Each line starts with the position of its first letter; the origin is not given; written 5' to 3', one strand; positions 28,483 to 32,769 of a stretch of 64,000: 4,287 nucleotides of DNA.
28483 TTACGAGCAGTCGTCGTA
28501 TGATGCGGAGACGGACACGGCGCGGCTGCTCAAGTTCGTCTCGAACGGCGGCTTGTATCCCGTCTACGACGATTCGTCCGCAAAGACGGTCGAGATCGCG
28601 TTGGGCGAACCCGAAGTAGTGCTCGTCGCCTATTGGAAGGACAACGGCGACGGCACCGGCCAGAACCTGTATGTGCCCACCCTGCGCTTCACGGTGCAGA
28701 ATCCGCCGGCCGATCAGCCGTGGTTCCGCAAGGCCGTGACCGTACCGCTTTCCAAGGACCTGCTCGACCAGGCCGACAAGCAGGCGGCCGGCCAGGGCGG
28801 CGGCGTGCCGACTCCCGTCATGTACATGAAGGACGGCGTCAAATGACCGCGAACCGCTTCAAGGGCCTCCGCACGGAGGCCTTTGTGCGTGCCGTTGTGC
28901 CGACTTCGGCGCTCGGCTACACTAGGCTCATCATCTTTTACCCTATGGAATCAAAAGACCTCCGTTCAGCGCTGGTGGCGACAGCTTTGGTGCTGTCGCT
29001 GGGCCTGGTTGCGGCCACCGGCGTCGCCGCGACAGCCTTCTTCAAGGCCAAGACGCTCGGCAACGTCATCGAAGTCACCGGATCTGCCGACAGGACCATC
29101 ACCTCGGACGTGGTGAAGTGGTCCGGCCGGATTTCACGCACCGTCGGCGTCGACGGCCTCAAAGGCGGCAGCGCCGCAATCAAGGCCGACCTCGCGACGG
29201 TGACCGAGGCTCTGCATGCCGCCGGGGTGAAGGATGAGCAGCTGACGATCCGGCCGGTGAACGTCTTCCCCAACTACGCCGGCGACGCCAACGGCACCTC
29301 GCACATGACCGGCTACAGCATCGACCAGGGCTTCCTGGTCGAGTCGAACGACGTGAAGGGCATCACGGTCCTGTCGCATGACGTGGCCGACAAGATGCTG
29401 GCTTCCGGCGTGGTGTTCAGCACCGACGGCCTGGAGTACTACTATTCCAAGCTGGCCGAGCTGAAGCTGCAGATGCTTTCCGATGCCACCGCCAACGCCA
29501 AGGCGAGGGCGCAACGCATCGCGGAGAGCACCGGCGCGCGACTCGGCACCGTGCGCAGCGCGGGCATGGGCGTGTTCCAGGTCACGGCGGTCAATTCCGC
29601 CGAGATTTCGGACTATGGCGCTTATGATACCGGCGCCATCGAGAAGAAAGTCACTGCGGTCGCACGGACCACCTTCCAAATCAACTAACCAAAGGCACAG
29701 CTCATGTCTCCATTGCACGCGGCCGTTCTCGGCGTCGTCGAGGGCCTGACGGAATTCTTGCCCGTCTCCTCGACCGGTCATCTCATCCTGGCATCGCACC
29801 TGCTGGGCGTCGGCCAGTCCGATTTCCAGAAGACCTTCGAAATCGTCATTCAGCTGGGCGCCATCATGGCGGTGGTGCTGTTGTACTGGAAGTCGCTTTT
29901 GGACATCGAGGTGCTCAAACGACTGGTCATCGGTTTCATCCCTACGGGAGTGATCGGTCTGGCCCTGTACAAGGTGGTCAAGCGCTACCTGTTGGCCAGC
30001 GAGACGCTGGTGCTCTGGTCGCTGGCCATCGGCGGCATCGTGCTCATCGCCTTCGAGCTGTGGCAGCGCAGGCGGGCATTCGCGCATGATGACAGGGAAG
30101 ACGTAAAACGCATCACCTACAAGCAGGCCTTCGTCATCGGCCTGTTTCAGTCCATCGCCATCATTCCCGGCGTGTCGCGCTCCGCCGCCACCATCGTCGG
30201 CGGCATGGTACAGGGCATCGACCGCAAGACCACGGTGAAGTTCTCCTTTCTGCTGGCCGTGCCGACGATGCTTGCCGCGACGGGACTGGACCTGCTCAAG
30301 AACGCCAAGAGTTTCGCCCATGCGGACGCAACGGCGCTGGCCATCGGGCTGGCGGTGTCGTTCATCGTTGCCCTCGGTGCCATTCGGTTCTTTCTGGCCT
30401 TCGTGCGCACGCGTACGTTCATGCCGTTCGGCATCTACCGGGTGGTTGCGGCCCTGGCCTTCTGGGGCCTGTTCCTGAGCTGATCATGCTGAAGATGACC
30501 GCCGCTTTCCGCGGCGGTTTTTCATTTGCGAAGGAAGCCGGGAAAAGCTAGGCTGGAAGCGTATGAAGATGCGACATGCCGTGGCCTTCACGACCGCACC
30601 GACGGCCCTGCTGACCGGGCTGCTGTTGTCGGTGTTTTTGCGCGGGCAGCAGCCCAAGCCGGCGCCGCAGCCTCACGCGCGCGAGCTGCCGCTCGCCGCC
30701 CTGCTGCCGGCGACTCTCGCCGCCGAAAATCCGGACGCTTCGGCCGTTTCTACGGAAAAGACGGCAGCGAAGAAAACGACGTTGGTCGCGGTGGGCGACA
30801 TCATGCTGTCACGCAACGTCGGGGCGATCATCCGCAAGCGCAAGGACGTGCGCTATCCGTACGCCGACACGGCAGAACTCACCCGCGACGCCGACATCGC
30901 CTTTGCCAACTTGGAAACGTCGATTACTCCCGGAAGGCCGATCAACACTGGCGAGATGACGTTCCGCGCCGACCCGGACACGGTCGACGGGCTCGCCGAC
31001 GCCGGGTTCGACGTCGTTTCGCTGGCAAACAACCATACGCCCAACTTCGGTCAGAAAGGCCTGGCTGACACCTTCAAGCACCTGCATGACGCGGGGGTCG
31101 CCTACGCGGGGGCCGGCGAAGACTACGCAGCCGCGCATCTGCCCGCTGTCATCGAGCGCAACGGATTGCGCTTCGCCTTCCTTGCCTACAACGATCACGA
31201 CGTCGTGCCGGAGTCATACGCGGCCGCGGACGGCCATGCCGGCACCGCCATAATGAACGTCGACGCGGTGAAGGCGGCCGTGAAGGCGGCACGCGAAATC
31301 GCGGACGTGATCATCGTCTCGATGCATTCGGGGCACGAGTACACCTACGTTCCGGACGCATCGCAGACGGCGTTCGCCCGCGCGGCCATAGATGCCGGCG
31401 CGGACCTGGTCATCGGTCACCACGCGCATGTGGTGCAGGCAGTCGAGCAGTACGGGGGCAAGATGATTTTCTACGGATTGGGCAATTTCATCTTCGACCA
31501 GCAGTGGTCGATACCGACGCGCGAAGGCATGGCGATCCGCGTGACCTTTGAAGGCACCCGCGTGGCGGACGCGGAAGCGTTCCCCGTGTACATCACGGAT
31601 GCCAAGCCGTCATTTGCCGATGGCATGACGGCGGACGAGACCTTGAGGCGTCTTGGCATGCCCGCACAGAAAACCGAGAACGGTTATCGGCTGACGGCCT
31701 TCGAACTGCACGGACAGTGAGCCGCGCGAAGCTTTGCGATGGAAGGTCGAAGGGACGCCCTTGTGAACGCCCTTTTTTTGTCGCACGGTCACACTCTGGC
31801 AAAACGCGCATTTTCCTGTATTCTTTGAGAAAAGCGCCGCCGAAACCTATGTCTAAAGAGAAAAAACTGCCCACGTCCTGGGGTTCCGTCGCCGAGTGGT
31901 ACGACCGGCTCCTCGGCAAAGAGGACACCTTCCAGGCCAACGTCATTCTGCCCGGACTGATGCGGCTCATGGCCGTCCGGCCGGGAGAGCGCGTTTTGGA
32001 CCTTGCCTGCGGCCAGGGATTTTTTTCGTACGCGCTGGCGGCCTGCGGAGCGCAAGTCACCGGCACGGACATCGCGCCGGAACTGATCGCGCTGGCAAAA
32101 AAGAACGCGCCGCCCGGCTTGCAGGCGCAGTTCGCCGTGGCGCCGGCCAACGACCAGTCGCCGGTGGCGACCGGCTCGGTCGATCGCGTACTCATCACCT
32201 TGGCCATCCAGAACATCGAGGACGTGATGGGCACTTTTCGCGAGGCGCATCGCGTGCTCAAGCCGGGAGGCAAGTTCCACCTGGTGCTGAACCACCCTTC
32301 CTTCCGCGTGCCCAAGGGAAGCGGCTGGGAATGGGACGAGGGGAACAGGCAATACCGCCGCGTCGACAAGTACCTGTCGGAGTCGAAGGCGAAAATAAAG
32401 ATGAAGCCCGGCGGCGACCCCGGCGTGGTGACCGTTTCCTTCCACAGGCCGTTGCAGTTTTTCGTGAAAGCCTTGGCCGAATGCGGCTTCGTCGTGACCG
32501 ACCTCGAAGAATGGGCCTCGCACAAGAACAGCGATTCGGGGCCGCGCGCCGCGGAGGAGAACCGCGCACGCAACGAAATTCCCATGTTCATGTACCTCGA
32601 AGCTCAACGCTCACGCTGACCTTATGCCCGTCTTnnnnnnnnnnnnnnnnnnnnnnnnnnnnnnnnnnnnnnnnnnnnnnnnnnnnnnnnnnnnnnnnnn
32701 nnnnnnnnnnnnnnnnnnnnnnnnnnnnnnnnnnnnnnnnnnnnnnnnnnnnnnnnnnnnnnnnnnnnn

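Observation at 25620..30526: DUF4349 - ECF sigma - anti-sigma - SIMPL - UppP putative envelope-stress operon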

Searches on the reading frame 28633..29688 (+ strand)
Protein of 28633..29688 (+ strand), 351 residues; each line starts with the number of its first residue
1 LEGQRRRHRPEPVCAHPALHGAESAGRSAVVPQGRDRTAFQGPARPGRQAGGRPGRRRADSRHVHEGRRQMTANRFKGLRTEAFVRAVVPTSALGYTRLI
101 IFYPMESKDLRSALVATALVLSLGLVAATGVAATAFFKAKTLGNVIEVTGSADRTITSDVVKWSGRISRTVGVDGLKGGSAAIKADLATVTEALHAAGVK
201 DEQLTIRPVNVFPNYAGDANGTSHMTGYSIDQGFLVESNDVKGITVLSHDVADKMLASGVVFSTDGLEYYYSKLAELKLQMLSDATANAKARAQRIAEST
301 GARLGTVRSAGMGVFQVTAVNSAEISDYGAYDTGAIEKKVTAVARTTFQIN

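Call 3: search_protein_families(library=pfam, proteins=[window:28633-29688:+], max_evalue=0.01)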
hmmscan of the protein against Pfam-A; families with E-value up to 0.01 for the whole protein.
window:28633-29688:+ (351 aa): 1 family
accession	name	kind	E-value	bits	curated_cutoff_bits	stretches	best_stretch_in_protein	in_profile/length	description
PF04402.19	SIMPL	-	2.6e-21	77.3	25.2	1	146-313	1-161/205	Protein of unknown function (DUF541)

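Call 9: search_protein_families(library=ncbifam, proteins=[window:28843-29688:+], max_evalue=0.01)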
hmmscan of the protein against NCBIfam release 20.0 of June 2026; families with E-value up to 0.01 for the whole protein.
window:28843-29688:+ (281 aa): 1 family
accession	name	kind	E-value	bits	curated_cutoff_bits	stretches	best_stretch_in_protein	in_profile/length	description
NF008299.0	PRK11087.1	equivalog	4.3e-06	26.3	249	1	55-239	11-188/238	oxidative stress defense protein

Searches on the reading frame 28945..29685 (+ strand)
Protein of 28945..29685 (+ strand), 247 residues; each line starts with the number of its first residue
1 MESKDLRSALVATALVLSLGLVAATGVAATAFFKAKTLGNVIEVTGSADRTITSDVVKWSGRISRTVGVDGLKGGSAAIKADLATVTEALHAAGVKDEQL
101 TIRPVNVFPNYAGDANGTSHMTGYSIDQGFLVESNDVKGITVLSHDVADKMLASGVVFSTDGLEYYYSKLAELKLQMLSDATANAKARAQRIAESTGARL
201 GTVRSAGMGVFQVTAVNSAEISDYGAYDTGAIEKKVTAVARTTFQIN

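Call 76: find_homologous_proteins(query=window:28945-29685:+, max_evalue=1e-10)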
Query window:28945-29685:+ (247 aa): 116 proteins with E <= 1e-10 among 4188 candidates.
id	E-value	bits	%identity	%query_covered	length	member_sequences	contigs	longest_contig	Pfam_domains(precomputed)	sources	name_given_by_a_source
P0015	1.3e-147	507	100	100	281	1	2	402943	PF04402.20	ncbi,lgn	-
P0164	1.3e-129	448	86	100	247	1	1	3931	PF04402.20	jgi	jgi:hypothetical protein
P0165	3.4e-126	437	85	99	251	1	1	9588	PF04402.20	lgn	-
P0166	5.0e-99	348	68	100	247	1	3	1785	PF04402.20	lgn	-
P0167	2.3e-93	330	64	99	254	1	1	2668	PF04402.20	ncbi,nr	ncbi:MAG TPA: SIMPL domain-containing protein [Patescibacteria group bacterium]|nr:SIMPL domain-cont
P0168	7.4e-93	328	65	96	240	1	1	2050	PF04402.20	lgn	-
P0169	9.4e-93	328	66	100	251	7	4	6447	PF04402.20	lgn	-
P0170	9.5e-91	321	64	99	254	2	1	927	PF04402.20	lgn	-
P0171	1.9e-90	320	64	99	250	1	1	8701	PF04402.20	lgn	-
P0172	2.1e-90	320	64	99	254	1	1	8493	PF04402.20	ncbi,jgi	ncbi:MAG: hypothetical protein RL272_995 [Candidatus Parcubacteria bacterium]|jgi:hypothetical prote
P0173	3.6e-87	310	63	100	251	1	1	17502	PF04402.20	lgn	-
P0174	3.1e-85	303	61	100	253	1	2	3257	PF04402.20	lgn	-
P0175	1.1e-84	301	63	97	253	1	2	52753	PF04402.20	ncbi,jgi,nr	ncbi:MAG TPA: SIMPL domain-containing protein [Candidatus Binatia bacterium]|jgi:hypothetical protei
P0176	1.3e-83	298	61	100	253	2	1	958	PF04402.20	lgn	-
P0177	7.8e-81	289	59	99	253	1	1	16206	PF04402.20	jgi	-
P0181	7.3e-68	246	53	100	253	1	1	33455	PF04402.20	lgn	-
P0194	1.4e-61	226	50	94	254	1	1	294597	PF04402.20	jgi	-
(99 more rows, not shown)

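Call 77: find_encoding_contigs(protein=P0175, flank=5000, max_places=1)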
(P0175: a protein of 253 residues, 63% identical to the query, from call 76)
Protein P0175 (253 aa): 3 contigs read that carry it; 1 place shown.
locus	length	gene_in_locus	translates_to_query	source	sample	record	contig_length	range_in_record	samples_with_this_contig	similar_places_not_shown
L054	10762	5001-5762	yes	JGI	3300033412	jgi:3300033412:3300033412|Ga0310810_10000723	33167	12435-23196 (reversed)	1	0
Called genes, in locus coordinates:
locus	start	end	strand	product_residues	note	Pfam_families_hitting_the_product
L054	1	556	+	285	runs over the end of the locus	PF00487:FA_desaturase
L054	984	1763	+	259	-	PF04909:Amidohydro_2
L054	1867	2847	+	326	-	PF14257:DUF4349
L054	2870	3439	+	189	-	PF07638:Sigma70_ECF, PF04542:Sigma70_r2, PF08281:Sigma70_r4_2, PF04545:Sigma70_r4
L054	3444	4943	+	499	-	-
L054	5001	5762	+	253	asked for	PF04402:SIMPL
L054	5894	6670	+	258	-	PF02673:BacA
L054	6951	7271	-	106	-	-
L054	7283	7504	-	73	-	-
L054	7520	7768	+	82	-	-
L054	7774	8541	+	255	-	PF01209:Ubie_methyltran (weak), PF13489:Methyltransf_23, PF13847:Methyltransf_31, PF08241:Methyltransf_11, PF08242:Methyltransf_12, PF13649:Methyltransf_25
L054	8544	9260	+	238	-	PF04452:Methyltrans_RNA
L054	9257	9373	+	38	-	-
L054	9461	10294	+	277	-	PF20257:SAM_HAT_C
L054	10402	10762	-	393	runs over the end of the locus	PF02163:Peptidase_M50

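Call 78: find_encoding_contigs(protein=P0181, flank=5000, max_places=1)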
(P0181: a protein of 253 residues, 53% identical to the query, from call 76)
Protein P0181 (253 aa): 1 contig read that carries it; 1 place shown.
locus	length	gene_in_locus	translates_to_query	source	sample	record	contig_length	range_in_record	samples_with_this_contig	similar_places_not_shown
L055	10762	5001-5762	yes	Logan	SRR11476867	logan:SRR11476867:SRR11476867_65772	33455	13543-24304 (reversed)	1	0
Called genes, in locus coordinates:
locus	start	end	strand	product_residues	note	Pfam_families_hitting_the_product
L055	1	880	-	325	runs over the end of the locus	PF00551:Formyl_trans_N, PF02911:Formyl_trans_C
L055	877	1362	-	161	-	PF01327:Pep_deformylase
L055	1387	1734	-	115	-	-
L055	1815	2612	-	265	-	PF02900:LigB, PF01875:Memo (weak)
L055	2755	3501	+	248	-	-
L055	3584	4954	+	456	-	PF11074:DUF2779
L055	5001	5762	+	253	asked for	PF04402:SIMPL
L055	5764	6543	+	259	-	PF02673:BacA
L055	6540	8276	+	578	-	PF09587:PGA_cap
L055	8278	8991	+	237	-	PF20260:PUA_4, PF04452:Methyltrans_RNA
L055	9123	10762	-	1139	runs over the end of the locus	PF00873:ACR_tran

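Call 79: find_encoding_contigs(protein=P0194, flank=5000, max_places=1)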
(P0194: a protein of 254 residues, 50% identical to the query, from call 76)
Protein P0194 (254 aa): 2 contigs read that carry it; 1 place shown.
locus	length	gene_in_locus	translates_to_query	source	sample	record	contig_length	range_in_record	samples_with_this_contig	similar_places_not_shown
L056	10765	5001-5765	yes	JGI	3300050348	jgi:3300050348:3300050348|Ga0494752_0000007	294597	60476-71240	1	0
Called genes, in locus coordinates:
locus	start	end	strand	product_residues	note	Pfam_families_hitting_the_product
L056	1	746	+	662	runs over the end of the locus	PF25919:BSH_CusB (faint), PF25917:BSH_RND, PF25973:BSH_CzcB (faint), PF25990:Beta-barrel_YknX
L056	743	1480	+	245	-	PF02463:SMC_N (faint), PF00005:ABC_tran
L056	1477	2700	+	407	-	PF12704:MacB_PCD, PF02687:FtsX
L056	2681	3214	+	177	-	PF18914:DUF5666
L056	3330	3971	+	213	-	PF07853:DUF1648, PF13630:SdpI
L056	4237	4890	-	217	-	-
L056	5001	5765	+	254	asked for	PF04402:SIMPL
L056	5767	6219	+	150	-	-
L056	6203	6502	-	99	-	-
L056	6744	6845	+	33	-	-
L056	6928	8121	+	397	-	PF05977:MFS_3 (faint), PF07690:MFS_1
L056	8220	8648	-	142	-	-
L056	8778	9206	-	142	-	-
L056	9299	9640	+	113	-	-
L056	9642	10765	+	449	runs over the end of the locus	PF00753:Lactamase_B, PF23023:Anti-Pycsar_Apyc1, PF12706:Lactamase_B_2, PF16661:Lactamase_B_6, PF10996:Beta-Casp, PF07521:RMMBL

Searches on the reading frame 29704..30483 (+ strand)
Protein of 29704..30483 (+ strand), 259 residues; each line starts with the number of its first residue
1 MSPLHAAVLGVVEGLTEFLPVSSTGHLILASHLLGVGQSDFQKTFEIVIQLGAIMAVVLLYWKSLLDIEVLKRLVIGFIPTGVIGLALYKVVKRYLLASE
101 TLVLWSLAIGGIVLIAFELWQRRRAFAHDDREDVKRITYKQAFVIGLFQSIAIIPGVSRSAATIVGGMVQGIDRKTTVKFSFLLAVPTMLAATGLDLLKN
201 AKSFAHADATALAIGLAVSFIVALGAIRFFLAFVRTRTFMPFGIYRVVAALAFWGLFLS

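Call 3: search_protein_families(library=pfam, proteins=[window:29704-30483:+], max_evalue=0.01)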
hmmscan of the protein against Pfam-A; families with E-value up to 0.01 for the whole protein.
window:29704-30483:+ (259 aa): 1 family
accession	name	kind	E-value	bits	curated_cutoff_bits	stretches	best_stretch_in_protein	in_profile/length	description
PF02673.24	BacA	-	6.8e-75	252.5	33.4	1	6-251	1-256/257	Bacitracin resistance protein BacA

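Call 9: search_protein_families(library=ncbifam, proteins=[window:29704-30483:+], max_evalue=0.01)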
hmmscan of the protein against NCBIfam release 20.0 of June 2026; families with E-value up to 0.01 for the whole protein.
window:29704-30483:+ (259 aa): 12 families
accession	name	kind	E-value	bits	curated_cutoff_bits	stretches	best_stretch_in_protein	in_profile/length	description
NF001390.0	PRK00281.1-4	equivalog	6.9e-79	265.1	260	1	4-255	7-264/272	undecaprenyl-diphosphate phosphatase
NF001389.0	PRK00281.1-2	equivalog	1.1e-72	244.6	262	1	4-251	7-258/272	undecaprenyl-diphosphate phosphatase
NF001388.0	PRK00281.1-1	equivalog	2e-72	244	362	1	4-257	8-272/273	undecaprenyl-diphosphate phosphatase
TIGR00753.1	undec_PP_bacA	equivalog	1.5e-70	237.8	217.5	1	6-248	1-253/255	undecaprenyl-diphosphatase UppP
NF001391.0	PRK00281.1-5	equivalog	1.6e-62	211.5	293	1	4-250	7-266/279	undecaprenyl-diphosphate phosphatase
NF001393.0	PRK00281.2-4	equivalog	5.6e-50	170.3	284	2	74-255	89-262/266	undecaprenyl-diphosphate phosphatase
NF001392.0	PRK00281.2-1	equivalog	4.5e-47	160.9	308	2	73-256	93-271/280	undecaprenyl-diphosphate phosphatase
NF001394.0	PRK00281.2-5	equivalog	1.6e-42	146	311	2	70-254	91-272/281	undecaprenyl-diphosphate phosphatase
NF001397.0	PRK00281.3-4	equivalog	1.6e-40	139.5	363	2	68-250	88-271/281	undecaprenyl-diphosphate phosphatase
NF001395.0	PRK00281.3-1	equivalog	8.8e-32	110.7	394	2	74-250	104-296/306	undecaprenyl-diphosphate phosphatase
NF001398.0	PRK00281.3-5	equivalog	1e-23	84.5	354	1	4-239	5-255/278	undecaprenyl-diphosphate phosphatase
NF001396.0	PRK00281.3-3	equivalog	2e-23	83.6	382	2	74-250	93-257/264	undecaprenyl-diphosphate phosphatase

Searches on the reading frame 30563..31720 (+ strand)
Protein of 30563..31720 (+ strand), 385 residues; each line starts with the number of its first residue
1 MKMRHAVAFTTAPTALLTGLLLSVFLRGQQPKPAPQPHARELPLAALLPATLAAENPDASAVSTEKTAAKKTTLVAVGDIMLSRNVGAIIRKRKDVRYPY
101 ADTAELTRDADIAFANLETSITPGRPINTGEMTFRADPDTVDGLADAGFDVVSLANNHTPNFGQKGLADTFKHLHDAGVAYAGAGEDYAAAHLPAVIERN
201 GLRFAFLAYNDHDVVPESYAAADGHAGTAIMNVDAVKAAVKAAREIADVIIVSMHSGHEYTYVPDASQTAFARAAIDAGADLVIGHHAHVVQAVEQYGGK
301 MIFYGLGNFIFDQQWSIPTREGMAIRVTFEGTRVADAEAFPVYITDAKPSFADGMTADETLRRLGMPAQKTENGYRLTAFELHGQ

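Call 3: search_protein_families(library=pfam, proteins=[window:30563-31720:+], max_evalue=0.01)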
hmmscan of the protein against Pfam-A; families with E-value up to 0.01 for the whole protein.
window:30563-31720:+ (385 aa): 1 family
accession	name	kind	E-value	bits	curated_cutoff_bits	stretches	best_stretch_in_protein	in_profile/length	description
PF09587.15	PGA_cap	-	1.1e-76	258.1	27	1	73-313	1-255/255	Bacterial capsule synthesis protein PGA_cap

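Call 9: search_protein_families(library=ncbifam, proteins=[window:30563-31720:+], max_evalue=0.01)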
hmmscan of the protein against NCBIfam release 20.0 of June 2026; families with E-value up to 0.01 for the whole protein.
window:30563-31720:+ (385 aa): 3 families
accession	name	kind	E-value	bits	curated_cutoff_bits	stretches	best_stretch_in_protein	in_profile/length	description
NF038314.1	epimerase_MslH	equivalog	7.7e-31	106.9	700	2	73-209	5-139/439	lasso peptide C-terminal Trp epimerase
NF006934.0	PRK09419.1-1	subfamily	3.2e-05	21.8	1646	1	138-303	119-283/1174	multifunctional 2',3'-cyclic-nucleotide 2'-phosphodiesterase/3'-nucleotidase/5'-nucleotidase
NF004981.0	PRK06361.1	equivalog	0.00023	20.6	117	1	233-296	43-107/217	histidinol phosphate phosphatase domain-containing protein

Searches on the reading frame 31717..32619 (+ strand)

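Call 3: search_protein_families(library=pfam, proteins=[window:31717-32619:+], max_evalue=0.01)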
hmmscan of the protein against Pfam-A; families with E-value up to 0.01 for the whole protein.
window:31717-32619:+ (300 aa): 10 families
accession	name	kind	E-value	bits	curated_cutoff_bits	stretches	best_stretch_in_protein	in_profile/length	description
PF08241.18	Methyltransf_11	-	8.8e-21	74.8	21.2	1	94-187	1-93/95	Methyltransferase domain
PF13649.12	Methyltransf_25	-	1.1e-18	68.1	27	1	93-185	1-97/97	Methyltransferase domain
PF13847.12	Methyltransf_31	-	2.8e-15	56.7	27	1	89-188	3-108/145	Methyltransferase domain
PF01209.24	Ubie_methyltran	-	2.2e-13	50.6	20.1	1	79-190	37-152/233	ubiE/COQ5 methyltransferase family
PF08242.18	Methyltransf_12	-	1.4e-12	48.6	30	1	94-187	1-98/98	Methyltransferase domain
PF13489.12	Methyltransf_23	-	4.1e-10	40.1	27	1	78-190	10-117/164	Methyltransferase domain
PF05175.20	MTS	-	1.4e-07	31.8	23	1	81-193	23-142/170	Methyltransferase small domain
PF06325.19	PrmA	-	0.00022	21.3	22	1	86-187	158-256/296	Ribosomal protein L11 methyltransferase (PrmA)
PF02475.24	TRM5-TYW2_MTfase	-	0.0046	17.4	28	1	86-164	33-114/164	TRM5/TYW2 methyltransferase domain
PF05958.17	tRNA_U5-meth_tr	-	0.0094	15.4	23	0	92-130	204-242/357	tRNA (Uracil-5-)-methyltransferase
